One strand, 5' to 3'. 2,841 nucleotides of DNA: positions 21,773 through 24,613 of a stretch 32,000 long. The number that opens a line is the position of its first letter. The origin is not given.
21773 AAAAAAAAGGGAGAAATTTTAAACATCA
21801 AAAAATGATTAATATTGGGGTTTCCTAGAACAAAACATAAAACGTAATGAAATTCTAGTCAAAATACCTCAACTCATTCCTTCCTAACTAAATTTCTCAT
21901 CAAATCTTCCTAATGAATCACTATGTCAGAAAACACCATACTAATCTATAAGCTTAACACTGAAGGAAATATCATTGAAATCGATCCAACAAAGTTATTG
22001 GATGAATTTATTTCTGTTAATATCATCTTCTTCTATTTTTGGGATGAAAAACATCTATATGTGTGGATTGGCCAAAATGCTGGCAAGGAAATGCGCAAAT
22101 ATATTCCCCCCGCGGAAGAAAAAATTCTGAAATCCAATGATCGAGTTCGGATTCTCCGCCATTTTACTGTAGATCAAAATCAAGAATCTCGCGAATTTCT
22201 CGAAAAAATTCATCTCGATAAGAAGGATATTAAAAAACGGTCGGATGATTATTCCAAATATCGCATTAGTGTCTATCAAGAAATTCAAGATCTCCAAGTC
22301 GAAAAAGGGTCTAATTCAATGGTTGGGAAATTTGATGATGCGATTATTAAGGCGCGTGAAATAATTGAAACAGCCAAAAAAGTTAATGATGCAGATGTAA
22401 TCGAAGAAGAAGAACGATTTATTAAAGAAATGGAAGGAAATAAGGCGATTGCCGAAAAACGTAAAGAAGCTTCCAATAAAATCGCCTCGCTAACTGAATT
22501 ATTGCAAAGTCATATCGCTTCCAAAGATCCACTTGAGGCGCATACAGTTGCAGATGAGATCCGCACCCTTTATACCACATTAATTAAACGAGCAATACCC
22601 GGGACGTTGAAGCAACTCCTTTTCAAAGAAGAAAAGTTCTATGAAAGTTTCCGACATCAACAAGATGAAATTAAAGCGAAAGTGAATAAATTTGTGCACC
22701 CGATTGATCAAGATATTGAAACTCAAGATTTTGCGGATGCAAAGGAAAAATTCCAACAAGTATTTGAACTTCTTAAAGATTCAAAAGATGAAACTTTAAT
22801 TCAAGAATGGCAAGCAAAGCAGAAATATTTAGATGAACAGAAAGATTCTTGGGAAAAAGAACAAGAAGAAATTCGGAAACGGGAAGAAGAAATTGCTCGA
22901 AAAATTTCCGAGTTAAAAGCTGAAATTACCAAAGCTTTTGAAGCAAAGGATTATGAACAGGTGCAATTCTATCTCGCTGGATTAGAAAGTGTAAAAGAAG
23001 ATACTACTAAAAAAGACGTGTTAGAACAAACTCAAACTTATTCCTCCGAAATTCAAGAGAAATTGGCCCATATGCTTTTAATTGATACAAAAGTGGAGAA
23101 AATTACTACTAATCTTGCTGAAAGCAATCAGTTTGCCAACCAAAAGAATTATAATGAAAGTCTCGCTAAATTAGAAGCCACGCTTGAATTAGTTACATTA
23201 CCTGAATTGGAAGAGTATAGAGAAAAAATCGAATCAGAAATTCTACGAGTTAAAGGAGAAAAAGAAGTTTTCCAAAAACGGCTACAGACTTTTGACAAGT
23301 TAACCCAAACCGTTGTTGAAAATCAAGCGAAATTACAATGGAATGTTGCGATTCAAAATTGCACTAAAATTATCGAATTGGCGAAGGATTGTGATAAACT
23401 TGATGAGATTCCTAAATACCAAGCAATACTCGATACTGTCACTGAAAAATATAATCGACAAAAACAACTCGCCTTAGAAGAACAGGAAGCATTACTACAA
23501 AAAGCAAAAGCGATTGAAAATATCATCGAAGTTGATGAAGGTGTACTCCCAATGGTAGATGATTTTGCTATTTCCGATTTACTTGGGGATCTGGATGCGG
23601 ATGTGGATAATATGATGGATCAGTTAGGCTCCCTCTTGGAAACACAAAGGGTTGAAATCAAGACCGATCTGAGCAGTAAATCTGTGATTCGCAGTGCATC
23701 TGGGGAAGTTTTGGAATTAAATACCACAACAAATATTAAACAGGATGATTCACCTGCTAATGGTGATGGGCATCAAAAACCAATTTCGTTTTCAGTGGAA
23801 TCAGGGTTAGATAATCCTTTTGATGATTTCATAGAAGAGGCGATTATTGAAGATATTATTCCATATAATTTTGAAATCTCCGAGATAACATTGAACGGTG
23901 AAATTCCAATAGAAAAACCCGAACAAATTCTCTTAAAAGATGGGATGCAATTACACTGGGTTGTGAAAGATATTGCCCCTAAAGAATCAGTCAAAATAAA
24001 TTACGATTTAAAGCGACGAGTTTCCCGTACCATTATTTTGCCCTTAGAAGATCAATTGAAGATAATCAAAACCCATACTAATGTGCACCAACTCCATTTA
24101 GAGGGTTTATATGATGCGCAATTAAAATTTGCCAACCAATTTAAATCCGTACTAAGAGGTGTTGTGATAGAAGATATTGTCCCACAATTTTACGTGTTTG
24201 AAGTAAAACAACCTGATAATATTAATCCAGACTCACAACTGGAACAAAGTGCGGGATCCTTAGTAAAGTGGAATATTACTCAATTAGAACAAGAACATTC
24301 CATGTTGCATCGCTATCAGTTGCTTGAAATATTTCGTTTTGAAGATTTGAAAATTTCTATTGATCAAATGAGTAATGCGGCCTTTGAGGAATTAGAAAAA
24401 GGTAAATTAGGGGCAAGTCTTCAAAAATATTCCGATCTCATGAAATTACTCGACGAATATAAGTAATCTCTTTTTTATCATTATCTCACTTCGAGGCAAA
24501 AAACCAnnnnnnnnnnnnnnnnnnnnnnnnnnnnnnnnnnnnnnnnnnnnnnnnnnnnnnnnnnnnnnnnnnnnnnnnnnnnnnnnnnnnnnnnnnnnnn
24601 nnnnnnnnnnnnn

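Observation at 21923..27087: Co-directional cluster linking a gelsolin-like scaffold, a double longin-like/TPR protein and an Arf-like GTPase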

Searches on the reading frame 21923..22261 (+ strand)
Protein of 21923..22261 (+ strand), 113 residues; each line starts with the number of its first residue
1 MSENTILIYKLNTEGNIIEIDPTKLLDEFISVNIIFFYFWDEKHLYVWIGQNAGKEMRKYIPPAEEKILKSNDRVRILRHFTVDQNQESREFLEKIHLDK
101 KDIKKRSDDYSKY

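Call 20: search_solved_structures(query=window:21923-22261:+, max_evalue=10, show_alignments=3)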
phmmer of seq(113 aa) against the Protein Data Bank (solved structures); distinct sequences matched with E-value up to 10: 4.
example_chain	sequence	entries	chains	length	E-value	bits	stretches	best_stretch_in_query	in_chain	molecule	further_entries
4hgd_A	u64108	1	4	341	0.26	14.7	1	57-103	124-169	Probable hydrolase NIT2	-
4h5u_A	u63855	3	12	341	0.26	14.7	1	57-103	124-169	Probable hydrolase NIT2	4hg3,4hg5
3fg7_A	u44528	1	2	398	0.4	14.1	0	29-72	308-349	Villin-1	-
7whg_G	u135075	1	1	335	0.65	13.4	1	41-96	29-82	Lokiarchaeota gelsolin (2DGel)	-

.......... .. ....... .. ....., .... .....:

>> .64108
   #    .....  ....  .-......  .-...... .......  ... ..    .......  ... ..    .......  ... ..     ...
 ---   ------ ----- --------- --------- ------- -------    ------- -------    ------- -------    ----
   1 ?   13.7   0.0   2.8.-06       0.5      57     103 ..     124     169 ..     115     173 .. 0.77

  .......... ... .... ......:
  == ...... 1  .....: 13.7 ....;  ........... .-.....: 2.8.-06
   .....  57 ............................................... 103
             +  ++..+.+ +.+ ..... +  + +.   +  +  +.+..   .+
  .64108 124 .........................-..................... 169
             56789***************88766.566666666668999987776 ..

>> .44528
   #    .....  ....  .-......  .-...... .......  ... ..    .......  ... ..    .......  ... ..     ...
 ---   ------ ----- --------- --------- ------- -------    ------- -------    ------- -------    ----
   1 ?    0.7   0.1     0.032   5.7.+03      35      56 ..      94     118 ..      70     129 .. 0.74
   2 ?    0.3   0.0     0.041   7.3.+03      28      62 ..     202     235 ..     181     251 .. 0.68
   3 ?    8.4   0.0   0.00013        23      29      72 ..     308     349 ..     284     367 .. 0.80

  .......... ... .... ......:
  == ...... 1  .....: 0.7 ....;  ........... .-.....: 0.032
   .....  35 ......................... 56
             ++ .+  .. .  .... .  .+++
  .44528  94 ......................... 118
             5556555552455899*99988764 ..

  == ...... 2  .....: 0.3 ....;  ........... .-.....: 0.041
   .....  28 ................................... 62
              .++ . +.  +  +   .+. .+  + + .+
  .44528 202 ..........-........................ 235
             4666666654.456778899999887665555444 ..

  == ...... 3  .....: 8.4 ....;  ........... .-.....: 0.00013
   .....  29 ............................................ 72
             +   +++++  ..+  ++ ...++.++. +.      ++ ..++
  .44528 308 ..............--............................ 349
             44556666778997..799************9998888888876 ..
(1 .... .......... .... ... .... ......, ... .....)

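Call 29: search_solved_structures(query=A5, max_evalue=10, show_alignments=3)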
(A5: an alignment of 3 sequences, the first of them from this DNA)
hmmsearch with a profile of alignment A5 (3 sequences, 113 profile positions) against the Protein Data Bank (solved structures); distinct sequences matched with E-value up to 10: 4.
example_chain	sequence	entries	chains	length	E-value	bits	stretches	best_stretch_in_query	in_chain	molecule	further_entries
3fg7_A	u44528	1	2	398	0.013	18.7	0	37-73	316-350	Villin-1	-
3k7c_A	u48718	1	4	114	0.11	15.7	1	49-95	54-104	Putative NTF2-like transpeptidase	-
7whg_G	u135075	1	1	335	1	12.6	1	37-96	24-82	Lokiarchaeota gelsolin (2DGel)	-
4pdx_A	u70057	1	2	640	1.2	12.4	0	14-48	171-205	Putative alkyl/aryl-sulfatase YjcS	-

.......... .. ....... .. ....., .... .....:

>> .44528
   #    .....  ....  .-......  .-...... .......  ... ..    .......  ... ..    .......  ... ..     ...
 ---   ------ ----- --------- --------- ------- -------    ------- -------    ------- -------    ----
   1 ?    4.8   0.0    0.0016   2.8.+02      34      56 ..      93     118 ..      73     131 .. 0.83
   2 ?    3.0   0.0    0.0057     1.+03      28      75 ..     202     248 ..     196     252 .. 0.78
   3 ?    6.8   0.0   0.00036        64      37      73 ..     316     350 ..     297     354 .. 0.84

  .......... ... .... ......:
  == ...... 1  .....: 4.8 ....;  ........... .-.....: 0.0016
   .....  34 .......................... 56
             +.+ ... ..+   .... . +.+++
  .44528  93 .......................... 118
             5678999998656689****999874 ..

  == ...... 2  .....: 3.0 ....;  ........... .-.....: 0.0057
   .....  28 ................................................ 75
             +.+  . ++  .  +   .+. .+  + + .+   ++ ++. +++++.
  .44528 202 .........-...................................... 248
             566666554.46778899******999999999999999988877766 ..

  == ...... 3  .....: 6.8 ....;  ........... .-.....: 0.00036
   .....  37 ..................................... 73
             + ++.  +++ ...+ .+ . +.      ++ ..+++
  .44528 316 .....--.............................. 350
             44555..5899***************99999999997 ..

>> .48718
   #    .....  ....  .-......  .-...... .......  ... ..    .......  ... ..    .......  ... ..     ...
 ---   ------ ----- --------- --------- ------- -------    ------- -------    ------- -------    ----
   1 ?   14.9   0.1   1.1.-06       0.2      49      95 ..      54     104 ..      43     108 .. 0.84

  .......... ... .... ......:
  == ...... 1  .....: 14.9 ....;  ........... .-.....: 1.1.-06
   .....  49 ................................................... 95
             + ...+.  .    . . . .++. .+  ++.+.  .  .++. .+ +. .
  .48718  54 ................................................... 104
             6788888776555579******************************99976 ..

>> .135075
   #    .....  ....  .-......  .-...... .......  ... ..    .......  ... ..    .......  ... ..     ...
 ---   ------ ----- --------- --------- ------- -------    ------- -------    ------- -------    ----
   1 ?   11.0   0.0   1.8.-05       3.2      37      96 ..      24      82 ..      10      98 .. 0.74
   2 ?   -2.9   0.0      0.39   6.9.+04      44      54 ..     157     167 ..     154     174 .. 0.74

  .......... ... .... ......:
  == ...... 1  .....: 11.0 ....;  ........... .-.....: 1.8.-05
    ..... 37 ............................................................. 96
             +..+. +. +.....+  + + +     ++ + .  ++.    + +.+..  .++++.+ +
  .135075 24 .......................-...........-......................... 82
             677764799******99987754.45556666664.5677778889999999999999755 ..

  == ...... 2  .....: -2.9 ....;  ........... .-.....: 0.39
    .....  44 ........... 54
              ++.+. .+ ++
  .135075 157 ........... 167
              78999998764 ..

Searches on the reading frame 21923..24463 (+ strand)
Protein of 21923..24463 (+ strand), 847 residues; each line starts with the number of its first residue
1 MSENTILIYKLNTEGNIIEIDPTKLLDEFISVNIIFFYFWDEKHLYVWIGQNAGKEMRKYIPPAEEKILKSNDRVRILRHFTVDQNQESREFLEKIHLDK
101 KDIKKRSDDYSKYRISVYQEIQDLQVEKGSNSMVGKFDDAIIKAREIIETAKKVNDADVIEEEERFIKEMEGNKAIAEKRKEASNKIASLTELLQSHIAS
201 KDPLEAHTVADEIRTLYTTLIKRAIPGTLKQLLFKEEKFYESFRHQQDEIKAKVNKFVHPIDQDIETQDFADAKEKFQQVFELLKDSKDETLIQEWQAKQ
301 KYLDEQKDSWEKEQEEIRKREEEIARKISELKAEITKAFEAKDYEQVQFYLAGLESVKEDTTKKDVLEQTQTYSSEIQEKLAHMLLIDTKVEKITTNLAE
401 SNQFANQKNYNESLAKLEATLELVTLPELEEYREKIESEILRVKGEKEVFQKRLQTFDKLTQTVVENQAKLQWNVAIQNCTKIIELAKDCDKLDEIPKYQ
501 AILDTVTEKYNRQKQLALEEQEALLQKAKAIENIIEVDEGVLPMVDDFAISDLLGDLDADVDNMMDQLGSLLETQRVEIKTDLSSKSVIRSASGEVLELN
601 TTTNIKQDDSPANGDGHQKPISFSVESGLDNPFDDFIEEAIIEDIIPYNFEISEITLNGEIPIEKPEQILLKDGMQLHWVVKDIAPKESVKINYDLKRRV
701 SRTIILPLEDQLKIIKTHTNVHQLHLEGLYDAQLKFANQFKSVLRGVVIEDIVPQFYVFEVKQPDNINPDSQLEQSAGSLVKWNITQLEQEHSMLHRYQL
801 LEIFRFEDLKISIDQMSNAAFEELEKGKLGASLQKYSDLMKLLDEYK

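Call 3: search_protein_families(library=pfam, proteins=[window:21923-24463:+], max_evalue=1)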
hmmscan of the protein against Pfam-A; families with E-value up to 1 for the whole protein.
window:21923-24463:+ (847 aa): 3 families
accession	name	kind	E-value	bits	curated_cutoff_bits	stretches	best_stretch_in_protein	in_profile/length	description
PF00626.27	Gelsolin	-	0.025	14.9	21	1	39-93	27-76/76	Gelsolin repeat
PF06698.16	DUF1192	-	0.15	12.7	25.5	0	418-447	14-43/58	Protein of unknown function (DUF1192)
PF07719.23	TPR_2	-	0.27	11.9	27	0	266-285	13-32/34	Tetratricopeptide repeat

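Call 4: search_protein_families(library=ncbifam, proteins=[window:21923-24463:+], max_evalue=1)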
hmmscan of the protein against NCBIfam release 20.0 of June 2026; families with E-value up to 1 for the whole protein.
window:21923-24463:+ (847 aa): 1 family
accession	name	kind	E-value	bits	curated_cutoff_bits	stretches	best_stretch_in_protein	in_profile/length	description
NF008808.1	PRK11830.1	equivalog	0.056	12.9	204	1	463-518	164-219/243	2,3,4,5-tetrahydropyridine-2,6-dicarboxylate N-succinyltransferase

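Call 11: find_homologous_proteins(query=window:21923-24463:+)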
Query window:21923-24463:+ (847 aa): 4 proteins with E <= 0.001 among 8000 candidates.
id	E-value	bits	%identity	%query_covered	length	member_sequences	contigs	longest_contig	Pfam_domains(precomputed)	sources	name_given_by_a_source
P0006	0.0e+0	1818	100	100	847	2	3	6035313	-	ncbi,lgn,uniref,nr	ncbi:hypothetical protein NEF87_003151 [Candidatus Lokiarchaeum ossiferum]|uniref:Gelsolin-like doma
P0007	0.0e+0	1617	88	100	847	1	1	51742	-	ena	-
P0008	8.2e-275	932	75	69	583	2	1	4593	-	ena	-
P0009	4.1e-114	401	41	47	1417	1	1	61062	-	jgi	jgi:hypothetical protein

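Call 13: find_encoding_contigs(protein=P0009, flank=10000, max_places=3)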
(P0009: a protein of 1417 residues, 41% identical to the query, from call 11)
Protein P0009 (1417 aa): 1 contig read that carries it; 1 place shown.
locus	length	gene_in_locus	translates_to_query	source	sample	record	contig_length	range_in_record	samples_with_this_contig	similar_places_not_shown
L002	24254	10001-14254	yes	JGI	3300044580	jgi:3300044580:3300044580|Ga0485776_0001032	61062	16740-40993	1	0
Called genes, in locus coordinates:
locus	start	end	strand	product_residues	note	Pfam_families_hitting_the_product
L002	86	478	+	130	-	PF02659:Mntp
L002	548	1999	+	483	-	PF01757:Acyl_transf_3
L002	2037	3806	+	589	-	PF02129:Peptidase_S15 (faint)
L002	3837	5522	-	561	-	PF14870:PSII_BNR, PF02012:BNR (faint), PF15902:Sortilin-Vps10 (faint)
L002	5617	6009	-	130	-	PF12838:Fer4_7 (faint), PF12797:Fer4_2 (faint), PF12837:Fer4_6 (weak), PF13237:Fer4_10 (weak), PF00037:Fer4 (weak), PF14697:Fer4_21, PF13187:Fer4_9 (weak), PF00037:Fer4 (weak), +2 more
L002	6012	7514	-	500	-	PF01837:HcyBio, PF00571:CBS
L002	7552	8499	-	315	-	PF02445:NadA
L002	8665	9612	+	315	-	PF00890:FAD_binding_2 (faint), PF01134:GIDA (faint), PF07992:Pyr_redox_2, PF12831:FAD_oxidored (faint), PF13738:Pyr_redox_3, PF00070:Pyr_redox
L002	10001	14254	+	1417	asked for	-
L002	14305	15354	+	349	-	-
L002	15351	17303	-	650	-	-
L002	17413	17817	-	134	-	-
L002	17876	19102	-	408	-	PF04389:Peptidase_M28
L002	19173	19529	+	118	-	-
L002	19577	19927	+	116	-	-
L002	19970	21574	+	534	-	PF00370:FGGY_N, PF02782:FGGY_C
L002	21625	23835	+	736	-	-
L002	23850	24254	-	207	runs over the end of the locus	PF01081:Aldolase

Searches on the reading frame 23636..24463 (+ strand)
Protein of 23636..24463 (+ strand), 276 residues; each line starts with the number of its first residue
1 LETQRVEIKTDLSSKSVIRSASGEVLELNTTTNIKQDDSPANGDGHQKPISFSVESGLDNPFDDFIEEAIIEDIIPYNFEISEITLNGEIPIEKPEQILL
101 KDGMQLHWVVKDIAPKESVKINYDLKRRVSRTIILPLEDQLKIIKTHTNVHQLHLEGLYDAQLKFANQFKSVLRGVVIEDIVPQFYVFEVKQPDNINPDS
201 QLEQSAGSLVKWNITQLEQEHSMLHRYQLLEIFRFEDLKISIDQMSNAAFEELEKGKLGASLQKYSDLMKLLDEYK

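Call 41: find_related_loci(query=A6, collection=metagenome_contigs, flank=10000)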
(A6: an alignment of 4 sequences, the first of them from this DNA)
Query A6 (276 aa) in metagenome_contigs; peptide patterns used: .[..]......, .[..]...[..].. (x = any residue, [..] = any of these).
449 stretches matched a pattern; 1 encode a relative of the query (tblastn E <= 1e-3); 1 distinct loci.
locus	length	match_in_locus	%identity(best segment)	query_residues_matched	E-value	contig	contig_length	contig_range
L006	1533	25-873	41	1-275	2e-78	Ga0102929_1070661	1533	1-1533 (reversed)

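Call 42: search_protein_families(library=pfam, alignment_id=A6, max_evalue=10)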
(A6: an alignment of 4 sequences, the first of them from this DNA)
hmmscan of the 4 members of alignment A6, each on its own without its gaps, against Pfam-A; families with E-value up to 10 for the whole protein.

A. member 1, seq(276 aa): 0 families

B. families by the number of members that match (of 4 scanned): 2 families
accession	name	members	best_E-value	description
PF16794.11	fn3_4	1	0.00083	Fibronectin-III type domain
PF02222.28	ATP-grasp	1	0.13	ATP-grasp domain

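Call 97: search_solved_structures(query=A15, max_evalue=10, show_alignments=3)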
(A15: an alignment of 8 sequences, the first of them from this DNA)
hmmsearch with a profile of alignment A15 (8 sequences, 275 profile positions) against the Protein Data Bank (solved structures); distinct sequences matched with E-value up to 10: 2.
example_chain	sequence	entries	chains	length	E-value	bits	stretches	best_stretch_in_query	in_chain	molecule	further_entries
9sh6_G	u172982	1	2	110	0.0075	18.7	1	93-174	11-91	Guanine nucleotide-binding protein subunit gamma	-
7ad3_G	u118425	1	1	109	0.0077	18.6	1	93-174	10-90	Guanine nucleotide-binding protein subunit gamma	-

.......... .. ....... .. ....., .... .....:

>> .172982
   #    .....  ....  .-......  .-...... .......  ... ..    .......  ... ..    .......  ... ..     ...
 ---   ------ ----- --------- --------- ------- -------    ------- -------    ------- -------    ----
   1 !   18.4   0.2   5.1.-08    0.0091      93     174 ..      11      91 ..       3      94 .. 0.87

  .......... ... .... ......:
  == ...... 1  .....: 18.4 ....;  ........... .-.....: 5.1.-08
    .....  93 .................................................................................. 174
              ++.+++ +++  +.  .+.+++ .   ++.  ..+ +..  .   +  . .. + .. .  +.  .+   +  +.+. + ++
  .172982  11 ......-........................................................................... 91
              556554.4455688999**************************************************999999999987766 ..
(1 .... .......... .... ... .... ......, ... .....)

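Call 98: search_protein_families(library=pfam, alignment_id=A15, max_evalue=5)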
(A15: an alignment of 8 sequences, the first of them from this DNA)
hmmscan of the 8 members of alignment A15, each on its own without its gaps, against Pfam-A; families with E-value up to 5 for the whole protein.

A. member 1, seq(276 aa): 0 families

B. families by the number of members that match (of 8 scanned): 4 families
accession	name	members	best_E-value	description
PF16794.11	fn3_4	1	0.00081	Fibronectin-III type domain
PF08890.17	Phage_TAC_5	1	0.02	Phage XkdN-like tail assembly chaperone protein, TAC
PF21512.3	ITPK1_preATP-grasp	1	0.054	Inositol-tetrakisphosphate 1-kinase, preATP-grasp domain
PF18000.7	Top6b_C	1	0.057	Type 2 DNA topoisomerase 6 subunit B C-terminal domain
